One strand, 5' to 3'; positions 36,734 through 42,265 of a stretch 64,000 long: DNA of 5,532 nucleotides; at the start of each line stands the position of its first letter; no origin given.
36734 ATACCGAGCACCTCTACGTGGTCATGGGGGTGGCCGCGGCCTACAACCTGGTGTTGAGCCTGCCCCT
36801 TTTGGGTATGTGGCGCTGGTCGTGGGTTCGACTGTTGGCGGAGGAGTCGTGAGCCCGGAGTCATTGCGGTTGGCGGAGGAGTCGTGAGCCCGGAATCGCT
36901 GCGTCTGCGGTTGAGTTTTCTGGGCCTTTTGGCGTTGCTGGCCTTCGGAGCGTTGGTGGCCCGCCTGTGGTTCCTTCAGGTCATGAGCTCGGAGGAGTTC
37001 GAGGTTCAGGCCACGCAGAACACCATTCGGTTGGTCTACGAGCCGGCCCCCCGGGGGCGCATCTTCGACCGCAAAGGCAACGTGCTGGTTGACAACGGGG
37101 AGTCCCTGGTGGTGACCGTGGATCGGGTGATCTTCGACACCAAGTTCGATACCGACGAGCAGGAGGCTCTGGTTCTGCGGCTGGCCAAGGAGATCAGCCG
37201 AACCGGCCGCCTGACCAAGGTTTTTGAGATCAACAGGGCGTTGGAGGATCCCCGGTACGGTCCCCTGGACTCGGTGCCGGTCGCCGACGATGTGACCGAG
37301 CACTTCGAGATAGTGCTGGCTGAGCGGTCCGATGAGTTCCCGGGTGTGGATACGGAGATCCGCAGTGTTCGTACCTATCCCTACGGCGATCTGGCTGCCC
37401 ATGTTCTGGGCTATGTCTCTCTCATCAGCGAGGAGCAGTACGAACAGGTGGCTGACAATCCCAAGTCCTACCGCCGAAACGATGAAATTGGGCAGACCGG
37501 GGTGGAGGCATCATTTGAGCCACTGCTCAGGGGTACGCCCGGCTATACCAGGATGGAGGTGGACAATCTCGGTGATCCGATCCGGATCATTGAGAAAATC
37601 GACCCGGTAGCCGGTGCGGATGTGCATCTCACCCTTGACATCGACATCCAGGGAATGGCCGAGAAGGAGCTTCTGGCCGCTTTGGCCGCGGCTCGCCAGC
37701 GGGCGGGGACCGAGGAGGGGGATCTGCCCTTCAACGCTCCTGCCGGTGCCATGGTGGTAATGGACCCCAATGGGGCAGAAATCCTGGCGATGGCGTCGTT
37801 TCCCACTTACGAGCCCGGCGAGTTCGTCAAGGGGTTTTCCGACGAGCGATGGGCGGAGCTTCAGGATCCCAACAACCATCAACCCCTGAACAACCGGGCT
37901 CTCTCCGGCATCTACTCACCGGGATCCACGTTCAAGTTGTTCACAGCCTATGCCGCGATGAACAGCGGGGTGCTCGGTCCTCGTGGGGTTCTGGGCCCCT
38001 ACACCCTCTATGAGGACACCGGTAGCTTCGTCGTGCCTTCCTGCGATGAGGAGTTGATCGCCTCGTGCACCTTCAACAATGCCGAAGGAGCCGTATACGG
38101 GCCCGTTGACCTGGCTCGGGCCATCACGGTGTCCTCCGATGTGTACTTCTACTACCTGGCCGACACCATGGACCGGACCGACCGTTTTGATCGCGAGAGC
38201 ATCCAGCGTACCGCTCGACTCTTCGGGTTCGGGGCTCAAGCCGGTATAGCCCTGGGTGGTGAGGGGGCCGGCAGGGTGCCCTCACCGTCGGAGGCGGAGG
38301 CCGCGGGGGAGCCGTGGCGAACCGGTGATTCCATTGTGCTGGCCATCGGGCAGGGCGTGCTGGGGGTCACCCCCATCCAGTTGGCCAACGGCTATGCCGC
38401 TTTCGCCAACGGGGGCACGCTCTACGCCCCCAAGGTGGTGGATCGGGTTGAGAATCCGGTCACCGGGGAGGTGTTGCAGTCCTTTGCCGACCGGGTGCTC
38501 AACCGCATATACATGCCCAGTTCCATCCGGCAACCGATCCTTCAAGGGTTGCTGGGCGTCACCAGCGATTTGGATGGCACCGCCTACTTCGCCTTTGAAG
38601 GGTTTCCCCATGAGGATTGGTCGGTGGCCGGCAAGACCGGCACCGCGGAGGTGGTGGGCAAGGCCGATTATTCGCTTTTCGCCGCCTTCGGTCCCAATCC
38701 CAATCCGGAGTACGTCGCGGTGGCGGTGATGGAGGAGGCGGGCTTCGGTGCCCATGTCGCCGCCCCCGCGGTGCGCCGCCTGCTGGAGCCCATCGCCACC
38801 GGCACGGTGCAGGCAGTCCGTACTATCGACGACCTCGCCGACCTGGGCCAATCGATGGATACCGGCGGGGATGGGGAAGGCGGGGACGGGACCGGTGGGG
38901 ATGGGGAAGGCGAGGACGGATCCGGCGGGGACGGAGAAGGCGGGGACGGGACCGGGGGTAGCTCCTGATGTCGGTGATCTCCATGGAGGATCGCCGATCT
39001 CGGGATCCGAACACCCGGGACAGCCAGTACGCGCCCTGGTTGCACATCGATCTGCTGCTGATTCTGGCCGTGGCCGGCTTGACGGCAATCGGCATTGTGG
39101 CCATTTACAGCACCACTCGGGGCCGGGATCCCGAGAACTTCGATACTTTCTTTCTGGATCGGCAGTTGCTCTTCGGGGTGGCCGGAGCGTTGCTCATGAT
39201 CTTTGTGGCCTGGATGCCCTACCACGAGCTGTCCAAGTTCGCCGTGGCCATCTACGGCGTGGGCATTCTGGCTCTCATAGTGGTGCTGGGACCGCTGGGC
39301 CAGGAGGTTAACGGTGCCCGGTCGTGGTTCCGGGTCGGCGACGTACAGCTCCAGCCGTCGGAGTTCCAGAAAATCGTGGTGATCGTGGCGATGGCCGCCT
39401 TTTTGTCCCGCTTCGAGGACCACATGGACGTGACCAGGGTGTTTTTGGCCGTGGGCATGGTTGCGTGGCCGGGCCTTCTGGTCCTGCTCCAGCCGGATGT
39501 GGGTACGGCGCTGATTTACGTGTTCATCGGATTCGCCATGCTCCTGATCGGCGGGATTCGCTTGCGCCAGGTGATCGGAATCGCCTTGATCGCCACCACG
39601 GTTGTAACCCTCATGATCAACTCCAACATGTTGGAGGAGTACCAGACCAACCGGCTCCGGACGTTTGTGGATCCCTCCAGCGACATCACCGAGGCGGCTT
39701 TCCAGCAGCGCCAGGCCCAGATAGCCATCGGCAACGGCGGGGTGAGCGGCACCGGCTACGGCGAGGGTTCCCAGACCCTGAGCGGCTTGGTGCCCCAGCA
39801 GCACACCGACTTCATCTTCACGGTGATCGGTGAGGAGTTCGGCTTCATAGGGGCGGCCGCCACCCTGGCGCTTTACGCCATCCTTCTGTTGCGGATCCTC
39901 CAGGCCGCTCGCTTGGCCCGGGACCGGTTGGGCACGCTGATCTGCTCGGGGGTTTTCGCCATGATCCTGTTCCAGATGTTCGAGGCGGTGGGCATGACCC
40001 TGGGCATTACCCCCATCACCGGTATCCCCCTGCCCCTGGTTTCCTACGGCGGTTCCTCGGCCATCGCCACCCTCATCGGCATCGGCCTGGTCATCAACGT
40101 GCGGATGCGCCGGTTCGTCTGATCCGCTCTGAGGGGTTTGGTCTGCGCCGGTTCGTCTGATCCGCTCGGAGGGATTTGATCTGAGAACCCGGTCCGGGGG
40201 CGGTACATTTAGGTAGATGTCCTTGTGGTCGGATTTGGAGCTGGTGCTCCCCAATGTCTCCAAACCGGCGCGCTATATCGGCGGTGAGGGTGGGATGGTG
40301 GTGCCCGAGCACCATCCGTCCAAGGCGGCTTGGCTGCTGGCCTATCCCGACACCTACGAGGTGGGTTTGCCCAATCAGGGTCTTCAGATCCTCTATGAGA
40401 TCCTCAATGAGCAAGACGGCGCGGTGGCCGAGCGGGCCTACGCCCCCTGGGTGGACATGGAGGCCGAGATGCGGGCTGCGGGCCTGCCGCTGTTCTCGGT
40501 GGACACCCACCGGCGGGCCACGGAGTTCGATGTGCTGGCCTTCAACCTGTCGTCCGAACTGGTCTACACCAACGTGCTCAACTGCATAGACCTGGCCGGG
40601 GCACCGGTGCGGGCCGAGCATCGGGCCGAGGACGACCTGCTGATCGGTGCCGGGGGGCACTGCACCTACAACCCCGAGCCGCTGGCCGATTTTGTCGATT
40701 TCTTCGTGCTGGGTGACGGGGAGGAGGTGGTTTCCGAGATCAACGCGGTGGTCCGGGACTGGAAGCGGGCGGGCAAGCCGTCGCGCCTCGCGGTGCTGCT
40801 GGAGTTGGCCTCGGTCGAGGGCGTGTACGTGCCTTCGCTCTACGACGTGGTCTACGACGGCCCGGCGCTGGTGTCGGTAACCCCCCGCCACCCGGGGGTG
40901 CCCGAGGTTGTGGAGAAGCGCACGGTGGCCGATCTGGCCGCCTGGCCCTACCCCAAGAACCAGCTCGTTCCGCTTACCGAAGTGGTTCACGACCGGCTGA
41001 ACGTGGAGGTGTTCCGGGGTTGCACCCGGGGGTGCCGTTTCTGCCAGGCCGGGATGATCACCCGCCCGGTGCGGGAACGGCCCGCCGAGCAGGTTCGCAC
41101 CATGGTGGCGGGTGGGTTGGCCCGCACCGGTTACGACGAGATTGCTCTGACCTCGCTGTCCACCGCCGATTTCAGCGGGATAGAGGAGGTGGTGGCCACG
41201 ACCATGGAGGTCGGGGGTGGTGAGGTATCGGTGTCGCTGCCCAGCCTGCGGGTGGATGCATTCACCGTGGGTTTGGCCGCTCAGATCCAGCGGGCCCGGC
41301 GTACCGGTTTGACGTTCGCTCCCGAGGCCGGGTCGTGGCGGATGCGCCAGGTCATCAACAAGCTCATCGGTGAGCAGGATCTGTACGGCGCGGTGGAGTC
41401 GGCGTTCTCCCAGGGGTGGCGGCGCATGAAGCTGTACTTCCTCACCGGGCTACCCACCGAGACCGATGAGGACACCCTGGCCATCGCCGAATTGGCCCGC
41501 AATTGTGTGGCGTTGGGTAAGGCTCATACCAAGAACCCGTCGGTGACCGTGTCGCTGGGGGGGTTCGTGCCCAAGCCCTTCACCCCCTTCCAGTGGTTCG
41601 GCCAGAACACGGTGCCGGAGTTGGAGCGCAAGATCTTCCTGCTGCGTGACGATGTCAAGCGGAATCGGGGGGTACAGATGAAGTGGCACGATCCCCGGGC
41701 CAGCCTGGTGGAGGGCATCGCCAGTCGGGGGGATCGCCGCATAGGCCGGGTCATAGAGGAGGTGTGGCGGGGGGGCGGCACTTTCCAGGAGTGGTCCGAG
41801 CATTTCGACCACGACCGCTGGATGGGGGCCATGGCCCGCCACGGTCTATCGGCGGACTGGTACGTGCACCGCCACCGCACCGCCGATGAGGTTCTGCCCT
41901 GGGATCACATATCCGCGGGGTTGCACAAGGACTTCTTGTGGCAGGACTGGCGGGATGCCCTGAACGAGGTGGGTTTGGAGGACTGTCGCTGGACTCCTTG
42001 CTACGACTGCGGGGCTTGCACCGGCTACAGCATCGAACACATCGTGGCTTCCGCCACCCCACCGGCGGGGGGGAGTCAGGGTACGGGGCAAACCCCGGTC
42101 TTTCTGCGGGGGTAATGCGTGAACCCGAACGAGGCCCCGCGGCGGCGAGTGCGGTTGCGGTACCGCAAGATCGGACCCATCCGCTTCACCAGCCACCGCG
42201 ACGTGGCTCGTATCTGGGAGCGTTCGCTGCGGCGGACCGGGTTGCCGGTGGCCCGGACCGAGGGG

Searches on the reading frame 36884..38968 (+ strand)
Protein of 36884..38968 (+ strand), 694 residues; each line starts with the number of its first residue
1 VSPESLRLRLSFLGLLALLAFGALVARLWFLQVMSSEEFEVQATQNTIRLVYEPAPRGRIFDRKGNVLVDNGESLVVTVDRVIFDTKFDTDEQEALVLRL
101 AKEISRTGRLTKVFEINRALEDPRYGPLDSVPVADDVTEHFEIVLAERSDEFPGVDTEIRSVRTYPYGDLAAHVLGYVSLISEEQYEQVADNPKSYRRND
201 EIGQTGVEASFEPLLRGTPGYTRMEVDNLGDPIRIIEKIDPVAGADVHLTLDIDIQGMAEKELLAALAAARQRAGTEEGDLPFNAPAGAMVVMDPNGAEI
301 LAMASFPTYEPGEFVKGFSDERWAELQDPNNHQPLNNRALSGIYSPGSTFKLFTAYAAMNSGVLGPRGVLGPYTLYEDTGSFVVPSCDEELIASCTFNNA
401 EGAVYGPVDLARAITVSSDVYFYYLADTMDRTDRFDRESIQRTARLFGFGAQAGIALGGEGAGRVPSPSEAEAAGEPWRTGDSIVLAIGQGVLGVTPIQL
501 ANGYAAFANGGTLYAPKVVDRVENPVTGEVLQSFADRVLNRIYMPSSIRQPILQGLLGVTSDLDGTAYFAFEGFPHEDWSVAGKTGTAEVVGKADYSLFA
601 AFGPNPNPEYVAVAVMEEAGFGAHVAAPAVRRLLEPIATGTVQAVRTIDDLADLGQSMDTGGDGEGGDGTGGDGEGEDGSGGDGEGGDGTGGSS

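Call 48: find_related_loci(query=window:36884-38968:+, collection=metagenome_contigs, flank=10000)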
Query window:36884-38968:+ (694 aa) in metagenome_contigs; peptide patterns used: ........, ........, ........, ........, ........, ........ (x = any residue, [..] = any of these).
184 stretches matched a pattern; 22 encode a relative of the query (tblastn E <= 1e-3); 22 distinct loci.
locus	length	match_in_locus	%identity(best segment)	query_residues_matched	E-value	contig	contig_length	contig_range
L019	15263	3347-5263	45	5-637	1e-161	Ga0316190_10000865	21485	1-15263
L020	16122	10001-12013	44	4-642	1e-159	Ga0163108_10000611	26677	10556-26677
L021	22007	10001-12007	44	4-642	4e-159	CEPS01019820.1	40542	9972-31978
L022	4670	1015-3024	44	4-642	4e-162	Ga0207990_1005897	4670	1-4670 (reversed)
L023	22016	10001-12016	44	4-642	1e-157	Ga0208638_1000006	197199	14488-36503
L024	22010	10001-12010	44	4-642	2e-156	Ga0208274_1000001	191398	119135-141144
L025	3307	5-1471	48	147-635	1e-139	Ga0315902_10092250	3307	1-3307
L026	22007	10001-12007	44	4-642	6e-157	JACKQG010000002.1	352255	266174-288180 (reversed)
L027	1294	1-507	54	480-642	2e-46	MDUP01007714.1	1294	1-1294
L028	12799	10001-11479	26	9-593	2e-30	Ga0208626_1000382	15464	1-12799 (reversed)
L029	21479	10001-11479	26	9-593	3e-30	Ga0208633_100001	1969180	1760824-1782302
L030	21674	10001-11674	27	9-653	5e-32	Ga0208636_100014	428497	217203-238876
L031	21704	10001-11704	25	9-663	4e-29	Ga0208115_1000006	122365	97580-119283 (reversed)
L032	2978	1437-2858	25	27-593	1e-27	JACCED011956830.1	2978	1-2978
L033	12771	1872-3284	25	31-593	3e-26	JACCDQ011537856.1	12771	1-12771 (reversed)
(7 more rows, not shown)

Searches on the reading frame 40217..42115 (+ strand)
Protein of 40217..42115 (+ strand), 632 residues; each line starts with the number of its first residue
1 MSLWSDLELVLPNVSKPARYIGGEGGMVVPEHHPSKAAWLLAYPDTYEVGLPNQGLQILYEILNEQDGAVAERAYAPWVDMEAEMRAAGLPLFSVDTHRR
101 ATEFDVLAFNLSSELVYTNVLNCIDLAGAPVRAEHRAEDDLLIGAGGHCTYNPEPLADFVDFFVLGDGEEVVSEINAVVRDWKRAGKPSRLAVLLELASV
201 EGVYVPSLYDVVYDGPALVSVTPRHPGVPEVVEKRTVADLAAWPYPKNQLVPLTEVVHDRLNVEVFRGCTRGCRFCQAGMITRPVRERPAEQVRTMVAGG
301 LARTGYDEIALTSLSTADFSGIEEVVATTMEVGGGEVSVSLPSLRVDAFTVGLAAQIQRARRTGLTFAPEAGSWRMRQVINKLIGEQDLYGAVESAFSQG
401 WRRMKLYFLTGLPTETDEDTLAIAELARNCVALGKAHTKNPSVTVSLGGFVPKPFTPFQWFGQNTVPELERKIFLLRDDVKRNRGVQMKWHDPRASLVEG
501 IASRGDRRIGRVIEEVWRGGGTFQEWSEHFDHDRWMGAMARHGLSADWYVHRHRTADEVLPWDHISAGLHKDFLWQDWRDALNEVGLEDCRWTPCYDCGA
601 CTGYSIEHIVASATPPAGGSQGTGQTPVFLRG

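Call 54: search_protein_families(library=pfam, proteins=[window:40217-42115:+], max_evalue=0.00001)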
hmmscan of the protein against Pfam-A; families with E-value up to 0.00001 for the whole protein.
window:40217-42115:+ (632 aa): 2 families
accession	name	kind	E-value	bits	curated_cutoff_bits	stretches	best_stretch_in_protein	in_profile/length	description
PF19864.5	Radical_SAM_N2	-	3.2e-55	186.2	29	1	55-206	1-151/151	Radical SAM proteins, N-terminal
PF04055.27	Radical_SAM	-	1.5e-16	61.4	29.5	1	263-427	1-166/166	Radical SAM superfamily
